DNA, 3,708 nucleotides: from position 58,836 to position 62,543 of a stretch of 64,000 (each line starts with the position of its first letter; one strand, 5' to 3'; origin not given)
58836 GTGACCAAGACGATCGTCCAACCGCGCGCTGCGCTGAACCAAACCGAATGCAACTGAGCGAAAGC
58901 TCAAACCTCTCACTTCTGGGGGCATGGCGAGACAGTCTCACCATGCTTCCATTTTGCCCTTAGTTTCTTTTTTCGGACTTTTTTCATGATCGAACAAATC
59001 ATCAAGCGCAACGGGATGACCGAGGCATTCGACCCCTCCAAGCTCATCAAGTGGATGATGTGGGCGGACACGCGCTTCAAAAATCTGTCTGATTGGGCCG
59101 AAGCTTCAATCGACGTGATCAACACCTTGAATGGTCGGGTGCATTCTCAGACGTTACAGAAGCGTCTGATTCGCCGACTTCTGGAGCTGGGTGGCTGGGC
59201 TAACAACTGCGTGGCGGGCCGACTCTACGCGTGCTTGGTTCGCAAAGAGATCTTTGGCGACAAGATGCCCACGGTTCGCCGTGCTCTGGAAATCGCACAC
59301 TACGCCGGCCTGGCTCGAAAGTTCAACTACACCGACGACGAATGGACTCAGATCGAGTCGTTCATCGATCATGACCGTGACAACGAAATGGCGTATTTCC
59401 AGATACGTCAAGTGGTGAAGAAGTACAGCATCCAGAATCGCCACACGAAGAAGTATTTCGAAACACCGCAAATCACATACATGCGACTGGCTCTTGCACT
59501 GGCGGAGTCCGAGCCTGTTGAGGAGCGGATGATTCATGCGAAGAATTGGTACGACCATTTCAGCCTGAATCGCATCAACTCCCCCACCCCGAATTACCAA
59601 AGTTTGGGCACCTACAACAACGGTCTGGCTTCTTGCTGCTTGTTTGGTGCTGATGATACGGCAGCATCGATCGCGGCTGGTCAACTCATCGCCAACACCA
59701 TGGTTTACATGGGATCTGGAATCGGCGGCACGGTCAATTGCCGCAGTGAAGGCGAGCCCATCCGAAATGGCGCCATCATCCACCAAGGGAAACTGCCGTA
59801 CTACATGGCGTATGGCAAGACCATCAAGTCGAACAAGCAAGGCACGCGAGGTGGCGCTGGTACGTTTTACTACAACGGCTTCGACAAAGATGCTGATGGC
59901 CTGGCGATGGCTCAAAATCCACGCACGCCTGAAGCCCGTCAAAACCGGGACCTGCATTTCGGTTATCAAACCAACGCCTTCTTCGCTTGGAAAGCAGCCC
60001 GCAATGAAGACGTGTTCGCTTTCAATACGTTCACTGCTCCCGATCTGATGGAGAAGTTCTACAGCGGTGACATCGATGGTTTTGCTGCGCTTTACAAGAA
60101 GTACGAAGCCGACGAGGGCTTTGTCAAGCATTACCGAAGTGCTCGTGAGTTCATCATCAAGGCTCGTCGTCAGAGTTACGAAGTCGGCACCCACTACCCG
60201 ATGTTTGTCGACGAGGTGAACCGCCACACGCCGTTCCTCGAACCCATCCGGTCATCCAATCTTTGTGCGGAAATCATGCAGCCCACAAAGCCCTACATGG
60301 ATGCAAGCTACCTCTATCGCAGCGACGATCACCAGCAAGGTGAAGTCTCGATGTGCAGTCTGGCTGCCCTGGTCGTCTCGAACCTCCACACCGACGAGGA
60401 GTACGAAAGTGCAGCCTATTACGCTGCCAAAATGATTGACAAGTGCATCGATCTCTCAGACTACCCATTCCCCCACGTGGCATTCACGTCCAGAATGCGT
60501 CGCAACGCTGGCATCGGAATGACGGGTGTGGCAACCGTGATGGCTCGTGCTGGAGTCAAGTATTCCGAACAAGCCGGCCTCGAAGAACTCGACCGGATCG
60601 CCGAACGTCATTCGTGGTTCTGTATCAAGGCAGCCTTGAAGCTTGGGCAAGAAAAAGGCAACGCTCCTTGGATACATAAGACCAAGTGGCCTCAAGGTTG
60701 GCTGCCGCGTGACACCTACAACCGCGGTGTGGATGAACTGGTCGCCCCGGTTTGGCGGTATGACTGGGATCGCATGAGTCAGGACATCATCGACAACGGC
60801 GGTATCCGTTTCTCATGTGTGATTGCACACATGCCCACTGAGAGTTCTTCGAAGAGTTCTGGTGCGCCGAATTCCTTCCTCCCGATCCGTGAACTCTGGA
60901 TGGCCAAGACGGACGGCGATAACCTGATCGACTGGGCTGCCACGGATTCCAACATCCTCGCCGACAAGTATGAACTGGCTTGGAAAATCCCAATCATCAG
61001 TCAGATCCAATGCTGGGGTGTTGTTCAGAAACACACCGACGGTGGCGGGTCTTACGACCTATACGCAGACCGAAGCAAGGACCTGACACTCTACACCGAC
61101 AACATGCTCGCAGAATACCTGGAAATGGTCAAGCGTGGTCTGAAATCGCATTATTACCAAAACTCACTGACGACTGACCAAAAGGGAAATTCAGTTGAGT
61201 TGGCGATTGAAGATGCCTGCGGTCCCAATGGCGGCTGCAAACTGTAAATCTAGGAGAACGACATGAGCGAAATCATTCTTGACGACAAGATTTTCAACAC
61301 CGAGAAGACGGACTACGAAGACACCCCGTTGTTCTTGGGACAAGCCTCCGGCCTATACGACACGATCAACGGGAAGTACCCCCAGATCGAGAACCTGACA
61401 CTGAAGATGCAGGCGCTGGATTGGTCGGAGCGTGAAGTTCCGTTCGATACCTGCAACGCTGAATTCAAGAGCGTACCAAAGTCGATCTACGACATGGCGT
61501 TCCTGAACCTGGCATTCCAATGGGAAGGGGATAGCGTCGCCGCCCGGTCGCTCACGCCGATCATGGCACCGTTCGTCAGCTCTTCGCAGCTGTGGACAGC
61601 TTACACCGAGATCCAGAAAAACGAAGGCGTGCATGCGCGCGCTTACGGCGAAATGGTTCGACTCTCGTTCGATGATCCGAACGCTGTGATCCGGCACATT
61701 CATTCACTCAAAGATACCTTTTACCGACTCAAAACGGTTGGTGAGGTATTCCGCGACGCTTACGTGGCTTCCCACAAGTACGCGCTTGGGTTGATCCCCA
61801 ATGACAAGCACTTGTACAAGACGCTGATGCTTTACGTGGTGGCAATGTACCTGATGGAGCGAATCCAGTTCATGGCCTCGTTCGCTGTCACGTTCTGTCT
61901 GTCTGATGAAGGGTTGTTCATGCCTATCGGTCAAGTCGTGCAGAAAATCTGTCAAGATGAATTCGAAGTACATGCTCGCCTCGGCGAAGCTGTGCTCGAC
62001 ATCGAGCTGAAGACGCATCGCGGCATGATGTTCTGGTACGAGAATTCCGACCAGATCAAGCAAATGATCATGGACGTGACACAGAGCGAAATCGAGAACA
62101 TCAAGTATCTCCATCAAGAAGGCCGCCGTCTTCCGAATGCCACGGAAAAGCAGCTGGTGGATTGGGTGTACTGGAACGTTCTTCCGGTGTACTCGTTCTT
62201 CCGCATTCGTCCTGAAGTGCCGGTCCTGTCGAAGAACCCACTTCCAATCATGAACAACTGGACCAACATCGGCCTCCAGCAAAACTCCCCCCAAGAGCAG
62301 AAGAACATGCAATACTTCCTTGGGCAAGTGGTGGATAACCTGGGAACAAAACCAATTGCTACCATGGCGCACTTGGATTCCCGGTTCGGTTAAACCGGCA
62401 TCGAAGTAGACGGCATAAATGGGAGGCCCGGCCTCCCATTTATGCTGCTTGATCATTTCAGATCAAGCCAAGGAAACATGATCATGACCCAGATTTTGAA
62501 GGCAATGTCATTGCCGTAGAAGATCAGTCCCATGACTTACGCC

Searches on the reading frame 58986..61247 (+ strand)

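Call 46: search_protein_families(library=phrogs, proteins=[window:58986-61247:+], max_evalue=0.00001)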
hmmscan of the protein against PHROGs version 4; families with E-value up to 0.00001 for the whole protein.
window:58986-61247:+ (753 aa): 5 families
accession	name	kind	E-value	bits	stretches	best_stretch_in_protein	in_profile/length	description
phrog_84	-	DNA, RNA and nucleotide metabolism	3.9e-200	668.3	1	1-742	61-788/975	ribonucleoside-diphosphate reductase large subunit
phrog_3987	-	DNA, RNA and nucleotide metabolism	7.8e-100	335.7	1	4-463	5-461/467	ribonucleotide reductase large subunit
phrog_3844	-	moron, auxiliary metabolic gene and host takeover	7.3e-91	306.3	1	320-735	22-440/451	NrdA-like aerobic NDP reductase large subunit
phrog_36555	-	DNA, RNA and nucleotide metabolism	3e-09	37.9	1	594-738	3-149/172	ribonucleotide reductase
phrog_6132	-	DNA, RNA and nucleotide metabolism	1.8e-07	31.7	1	144-281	149-283/530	ribonucleotide reductase large subunit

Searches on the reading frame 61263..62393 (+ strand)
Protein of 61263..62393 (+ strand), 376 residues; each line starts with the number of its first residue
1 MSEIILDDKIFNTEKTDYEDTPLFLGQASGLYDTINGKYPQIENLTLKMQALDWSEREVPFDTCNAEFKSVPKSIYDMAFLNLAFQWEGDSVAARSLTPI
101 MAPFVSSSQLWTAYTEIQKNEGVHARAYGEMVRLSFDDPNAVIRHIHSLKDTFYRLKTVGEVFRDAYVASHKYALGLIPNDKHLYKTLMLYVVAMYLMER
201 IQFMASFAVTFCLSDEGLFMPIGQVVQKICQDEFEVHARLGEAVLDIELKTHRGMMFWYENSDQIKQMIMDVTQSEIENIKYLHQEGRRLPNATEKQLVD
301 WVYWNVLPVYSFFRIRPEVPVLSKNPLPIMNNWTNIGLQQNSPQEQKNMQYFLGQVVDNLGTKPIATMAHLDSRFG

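Call 46: search_protein_families(library=phrogs, proteins=[window:61263-62393:+], max_evalue=0.00001)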
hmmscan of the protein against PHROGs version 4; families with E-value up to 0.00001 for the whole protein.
window:61263-62393:+ (376 aa): 3 families
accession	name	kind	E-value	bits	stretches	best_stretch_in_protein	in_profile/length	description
phrog_86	-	DNA, RNA and nucleotide metabolism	1.3e-79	269.2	1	8-358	44-391/504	ribonucleoside diphosphate reductase small subunit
phrog_10582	-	DNA, RNA and nucleotide metabolism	1.5e-26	94.2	1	9-171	4-166/255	ribonucleotide reductase class Ia beta subunit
phrog_8368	-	DNA, RNA and nucleotide metabolism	1.4e-07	32.6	1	224-359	6-143/156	aerobic NDP reductase small subunit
